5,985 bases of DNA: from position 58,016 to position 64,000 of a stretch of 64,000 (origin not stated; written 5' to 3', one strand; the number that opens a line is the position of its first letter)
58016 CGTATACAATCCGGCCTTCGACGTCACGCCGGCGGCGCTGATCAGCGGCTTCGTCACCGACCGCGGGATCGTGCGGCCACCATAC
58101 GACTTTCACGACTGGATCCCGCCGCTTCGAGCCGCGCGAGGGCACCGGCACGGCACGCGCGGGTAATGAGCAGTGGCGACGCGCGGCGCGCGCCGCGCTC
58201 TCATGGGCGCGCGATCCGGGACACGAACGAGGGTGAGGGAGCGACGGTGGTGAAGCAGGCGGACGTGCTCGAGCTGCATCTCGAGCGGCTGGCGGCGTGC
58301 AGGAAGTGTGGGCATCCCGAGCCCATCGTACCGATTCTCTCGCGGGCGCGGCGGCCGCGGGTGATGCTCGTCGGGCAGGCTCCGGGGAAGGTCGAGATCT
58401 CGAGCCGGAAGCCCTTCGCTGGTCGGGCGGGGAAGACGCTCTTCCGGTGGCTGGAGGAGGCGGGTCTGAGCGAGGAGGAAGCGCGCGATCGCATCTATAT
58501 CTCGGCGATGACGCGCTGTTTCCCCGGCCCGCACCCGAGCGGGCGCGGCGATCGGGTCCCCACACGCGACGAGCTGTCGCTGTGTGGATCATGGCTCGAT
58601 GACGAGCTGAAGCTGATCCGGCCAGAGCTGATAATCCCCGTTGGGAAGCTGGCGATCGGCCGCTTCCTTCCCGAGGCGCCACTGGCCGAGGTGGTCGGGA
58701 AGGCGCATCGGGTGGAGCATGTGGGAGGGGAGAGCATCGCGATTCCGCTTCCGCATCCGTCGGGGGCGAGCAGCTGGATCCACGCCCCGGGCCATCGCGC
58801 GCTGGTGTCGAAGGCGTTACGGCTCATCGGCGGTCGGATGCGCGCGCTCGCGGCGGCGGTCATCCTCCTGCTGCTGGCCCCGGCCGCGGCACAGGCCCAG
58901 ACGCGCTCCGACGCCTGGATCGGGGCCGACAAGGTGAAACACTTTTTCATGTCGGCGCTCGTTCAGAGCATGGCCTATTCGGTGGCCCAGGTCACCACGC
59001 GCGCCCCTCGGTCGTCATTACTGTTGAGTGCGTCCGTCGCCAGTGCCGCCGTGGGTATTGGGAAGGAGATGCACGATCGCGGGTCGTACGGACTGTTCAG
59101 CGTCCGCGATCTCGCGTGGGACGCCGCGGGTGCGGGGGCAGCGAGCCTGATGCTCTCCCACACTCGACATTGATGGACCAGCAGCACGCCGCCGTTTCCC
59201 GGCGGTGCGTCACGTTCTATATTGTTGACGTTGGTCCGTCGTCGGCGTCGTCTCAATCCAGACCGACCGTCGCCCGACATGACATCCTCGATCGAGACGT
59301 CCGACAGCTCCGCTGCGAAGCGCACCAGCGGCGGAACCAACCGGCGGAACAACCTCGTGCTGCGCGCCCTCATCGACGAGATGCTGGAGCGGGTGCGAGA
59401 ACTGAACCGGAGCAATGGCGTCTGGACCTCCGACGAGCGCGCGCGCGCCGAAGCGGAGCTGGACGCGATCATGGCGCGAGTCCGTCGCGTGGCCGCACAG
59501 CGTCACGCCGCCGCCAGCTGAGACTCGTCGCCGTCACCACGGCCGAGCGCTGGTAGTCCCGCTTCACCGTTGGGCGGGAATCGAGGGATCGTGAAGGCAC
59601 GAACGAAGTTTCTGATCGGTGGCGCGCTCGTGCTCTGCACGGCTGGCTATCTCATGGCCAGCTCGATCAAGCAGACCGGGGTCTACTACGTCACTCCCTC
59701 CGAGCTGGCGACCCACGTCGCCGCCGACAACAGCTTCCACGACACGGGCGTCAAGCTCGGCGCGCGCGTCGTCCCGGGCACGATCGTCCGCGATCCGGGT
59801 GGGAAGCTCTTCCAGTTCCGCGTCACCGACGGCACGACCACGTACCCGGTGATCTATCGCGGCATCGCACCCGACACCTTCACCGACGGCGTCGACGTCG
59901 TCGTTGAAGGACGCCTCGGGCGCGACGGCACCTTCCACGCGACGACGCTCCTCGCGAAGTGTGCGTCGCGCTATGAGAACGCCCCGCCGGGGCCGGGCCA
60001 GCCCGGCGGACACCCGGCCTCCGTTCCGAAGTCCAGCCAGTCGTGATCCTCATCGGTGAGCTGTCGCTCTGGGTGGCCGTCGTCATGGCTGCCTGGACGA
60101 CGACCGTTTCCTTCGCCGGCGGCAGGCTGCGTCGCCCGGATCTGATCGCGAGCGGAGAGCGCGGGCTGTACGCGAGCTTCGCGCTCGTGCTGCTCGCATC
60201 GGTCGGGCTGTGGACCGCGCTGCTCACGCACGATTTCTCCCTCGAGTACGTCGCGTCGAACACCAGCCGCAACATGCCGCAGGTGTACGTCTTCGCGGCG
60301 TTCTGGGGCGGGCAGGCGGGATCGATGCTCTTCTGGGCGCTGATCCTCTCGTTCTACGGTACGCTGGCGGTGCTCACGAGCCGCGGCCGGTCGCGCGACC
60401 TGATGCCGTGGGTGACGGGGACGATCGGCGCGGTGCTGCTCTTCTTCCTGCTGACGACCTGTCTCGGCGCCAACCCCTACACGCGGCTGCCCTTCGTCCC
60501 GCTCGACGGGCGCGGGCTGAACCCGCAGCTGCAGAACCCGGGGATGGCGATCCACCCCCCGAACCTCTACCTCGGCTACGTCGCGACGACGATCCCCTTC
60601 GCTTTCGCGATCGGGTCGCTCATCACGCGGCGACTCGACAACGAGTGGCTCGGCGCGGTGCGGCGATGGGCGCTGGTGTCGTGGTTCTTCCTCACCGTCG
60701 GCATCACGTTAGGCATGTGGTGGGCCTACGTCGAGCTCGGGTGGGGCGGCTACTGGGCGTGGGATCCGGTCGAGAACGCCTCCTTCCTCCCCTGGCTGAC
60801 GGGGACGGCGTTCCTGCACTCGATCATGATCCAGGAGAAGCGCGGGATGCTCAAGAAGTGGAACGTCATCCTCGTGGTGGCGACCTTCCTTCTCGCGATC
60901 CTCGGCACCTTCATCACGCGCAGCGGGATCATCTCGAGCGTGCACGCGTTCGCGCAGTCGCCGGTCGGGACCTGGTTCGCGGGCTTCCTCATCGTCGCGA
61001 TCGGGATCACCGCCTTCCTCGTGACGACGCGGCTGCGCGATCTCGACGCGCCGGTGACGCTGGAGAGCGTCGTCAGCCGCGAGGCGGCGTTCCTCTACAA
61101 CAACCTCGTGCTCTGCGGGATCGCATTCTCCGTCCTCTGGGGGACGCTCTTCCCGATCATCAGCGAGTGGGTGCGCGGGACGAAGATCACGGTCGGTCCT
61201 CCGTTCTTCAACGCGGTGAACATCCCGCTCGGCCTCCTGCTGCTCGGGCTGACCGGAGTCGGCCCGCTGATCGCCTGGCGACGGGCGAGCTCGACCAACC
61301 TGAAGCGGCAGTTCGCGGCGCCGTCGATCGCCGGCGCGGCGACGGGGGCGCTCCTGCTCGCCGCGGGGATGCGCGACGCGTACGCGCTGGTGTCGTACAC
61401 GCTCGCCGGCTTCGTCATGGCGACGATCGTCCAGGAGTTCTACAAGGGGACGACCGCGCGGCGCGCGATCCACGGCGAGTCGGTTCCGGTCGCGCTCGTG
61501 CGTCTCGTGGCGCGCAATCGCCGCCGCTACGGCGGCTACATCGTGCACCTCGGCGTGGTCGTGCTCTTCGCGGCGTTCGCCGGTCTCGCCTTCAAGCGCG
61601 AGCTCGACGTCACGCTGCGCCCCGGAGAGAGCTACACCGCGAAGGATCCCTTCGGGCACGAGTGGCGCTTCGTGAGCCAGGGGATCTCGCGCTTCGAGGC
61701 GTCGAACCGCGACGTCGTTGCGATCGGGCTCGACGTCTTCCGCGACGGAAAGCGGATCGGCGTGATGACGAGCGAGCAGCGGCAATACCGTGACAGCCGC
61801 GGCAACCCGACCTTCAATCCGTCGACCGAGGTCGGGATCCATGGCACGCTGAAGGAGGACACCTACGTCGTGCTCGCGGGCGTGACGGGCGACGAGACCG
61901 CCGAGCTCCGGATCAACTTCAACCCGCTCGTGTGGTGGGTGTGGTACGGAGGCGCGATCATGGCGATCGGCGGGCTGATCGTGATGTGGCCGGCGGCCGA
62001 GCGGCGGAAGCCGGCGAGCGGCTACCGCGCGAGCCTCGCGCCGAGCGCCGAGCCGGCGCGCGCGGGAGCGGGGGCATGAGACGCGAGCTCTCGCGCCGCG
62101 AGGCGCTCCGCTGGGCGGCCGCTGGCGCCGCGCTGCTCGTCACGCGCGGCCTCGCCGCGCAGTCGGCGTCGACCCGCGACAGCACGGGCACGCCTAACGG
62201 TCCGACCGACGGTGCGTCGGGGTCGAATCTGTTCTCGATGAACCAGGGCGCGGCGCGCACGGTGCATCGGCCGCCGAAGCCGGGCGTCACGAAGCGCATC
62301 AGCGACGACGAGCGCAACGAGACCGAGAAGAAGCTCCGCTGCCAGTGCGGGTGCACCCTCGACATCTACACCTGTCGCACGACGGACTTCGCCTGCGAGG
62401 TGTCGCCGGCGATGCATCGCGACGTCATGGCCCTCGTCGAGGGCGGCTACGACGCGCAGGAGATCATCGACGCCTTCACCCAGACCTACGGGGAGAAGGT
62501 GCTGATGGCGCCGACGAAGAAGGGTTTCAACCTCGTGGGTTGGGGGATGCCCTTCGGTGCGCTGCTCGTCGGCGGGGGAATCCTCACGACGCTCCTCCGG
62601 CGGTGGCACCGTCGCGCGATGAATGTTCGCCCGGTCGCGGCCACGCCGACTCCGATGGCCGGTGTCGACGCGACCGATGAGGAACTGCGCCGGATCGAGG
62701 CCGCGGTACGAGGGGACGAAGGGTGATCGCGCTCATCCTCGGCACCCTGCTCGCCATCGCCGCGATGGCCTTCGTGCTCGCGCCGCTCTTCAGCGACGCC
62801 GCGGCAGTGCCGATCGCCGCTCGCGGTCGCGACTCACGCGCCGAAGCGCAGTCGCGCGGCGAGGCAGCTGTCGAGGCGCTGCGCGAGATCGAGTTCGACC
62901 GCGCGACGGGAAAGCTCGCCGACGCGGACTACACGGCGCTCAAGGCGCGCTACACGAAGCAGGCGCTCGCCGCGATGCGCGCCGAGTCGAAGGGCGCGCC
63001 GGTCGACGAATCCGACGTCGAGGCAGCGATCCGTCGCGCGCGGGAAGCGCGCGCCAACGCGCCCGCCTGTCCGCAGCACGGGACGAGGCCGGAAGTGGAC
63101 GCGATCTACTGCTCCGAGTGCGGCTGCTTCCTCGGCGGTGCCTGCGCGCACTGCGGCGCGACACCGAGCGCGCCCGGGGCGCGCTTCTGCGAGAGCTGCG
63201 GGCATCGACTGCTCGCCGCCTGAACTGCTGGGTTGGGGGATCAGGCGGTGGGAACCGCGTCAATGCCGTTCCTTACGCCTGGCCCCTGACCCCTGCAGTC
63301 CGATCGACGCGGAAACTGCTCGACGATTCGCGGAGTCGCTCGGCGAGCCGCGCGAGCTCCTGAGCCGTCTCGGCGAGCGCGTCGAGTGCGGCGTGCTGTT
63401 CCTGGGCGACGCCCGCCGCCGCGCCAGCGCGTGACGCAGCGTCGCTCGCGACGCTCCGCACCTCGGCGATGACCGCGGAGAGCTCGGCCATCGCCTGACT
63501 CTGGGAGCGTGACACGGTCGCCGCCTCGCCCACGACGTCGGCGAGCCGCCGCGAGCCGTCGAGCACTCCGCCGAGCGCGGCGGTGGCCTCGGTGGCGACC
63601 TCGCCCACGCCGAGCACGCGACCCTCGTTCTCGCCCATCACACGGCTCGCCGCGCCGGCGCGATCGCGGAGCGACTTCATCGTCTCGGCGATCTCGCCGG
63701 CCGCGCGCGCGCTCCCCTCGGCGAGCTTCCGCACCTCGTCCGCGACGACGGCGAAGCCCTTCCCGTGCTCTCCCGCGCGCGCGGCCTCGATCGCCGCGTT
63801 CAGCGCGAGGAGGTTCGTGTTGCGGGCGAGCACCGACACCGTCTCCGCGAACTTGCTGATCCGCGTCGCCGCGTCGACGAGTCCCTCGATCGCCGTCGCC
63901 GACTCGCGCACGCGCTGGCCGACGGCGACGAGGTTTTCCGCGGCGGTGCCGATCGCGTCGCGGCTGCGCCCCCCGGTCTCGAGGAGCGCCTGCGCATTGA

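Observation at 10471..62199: Hyper-abundant non-palindromic 8-mer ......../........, always in genes, in only two reading frames, forcing the rare TTA codon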

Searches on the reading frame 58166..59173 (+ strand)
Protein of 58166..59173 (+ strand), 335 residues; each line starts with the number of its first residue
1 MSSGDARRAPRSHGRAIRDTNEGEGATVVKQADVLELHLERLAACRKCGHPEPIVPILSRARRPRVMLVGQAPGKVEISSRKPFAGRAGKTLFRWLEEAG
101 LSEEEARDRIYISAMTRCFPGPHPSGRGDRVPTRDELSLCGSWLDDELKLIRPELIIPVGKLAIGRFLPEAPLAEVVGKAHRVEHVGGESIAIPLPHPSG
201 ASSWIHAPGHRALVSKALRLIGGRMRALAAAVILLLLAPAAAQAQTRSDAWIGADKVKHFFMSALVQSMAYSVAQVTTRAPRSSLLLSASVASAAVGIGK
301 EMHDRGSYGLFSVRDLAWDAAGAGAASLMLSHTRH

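Call 53: search_protein_families(library=pfam, proteins=[window:58166-59173:+])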
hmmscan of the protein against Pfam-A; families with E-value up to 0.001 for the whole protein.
window:58166-59173:+ (335 aa): 2 families
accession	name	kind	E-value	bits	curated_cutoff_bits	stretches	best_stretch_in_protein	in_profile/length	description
PF03167.25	UDG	-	1.5e-26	93.6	24.3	1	63-203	7-123/141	Uracil DNA glycosylase superfamily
PF10043.14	DUF2279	-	6.8e-05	23.9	28.6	1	252-330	12-90/91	Predicted periplasmic lipoprotein (DUF2279)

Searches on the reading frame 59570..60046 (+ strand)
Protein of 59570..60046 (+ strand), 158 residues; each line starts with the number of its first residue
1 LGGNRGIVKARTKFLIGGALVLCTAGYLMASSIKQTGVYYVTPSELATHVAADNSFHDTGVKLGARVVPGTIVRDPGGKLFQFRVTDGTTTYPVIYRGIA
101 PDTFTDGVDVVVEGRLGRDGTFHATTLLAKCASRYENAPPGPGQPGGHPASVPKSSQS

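Call 53: search_protein_families(library=pfam, proteins=[window:59570-60046:+])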
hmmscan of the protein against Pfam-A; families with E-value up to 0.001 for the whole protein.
window:59570-60046:+ (158 aa): 1 family
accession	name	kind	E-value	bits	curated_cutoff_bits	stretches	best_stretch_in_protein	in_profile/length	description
PF03100.22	CcmE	-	3.9e-28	98.2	24.6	1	38-137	2-98/99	CcmE domain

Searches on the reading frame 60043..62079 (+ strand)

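Call 10: search_protein_families(library=pfam, proteins=[window:60043-62079:+])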
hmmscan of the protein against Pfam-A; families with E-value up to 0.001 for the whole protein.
window:60043-62079:+ (678 aa): 2 families
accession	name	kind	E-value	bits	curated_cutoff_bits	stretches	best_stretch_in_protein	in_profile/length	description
PF16327.10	CcmF_C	-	7.5e-59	200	28.7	1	315-648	3-320/323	Cytochrome c-type biogenesis protein CcmF C-terminal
PF01578.25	Cytochrom_C_asm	-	3e-44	151.6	29.9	1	88-294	1-206/212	Cytochrome C assembly protein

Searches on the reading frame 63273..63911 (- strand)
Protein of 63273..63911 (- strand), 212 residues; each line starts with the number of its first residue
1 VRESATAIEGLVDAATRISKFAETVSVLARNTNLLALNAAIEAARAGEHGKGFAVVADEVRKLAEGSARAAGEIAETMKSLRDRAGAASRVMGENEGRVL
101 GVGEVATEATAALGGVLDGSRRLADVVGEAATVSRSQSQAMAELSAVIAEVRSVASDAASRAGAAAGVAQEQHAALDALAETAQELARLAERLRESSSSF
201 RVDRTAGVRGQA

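Call 53: search_protein_families(library=pfam, proteins=[window:63273-63911:-])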
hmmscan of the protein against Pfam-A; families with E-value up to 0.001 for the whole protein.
window:63273-63911:- (212 aa): 1 family
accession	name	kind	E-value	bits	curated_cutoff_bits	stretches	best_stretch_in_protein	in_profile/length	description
PF00015.26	MCPsignal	-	2e-30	106.4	34.6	1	6-154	23-171/172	Methyl-accepting chemotaxis protein (MCP) signalling domain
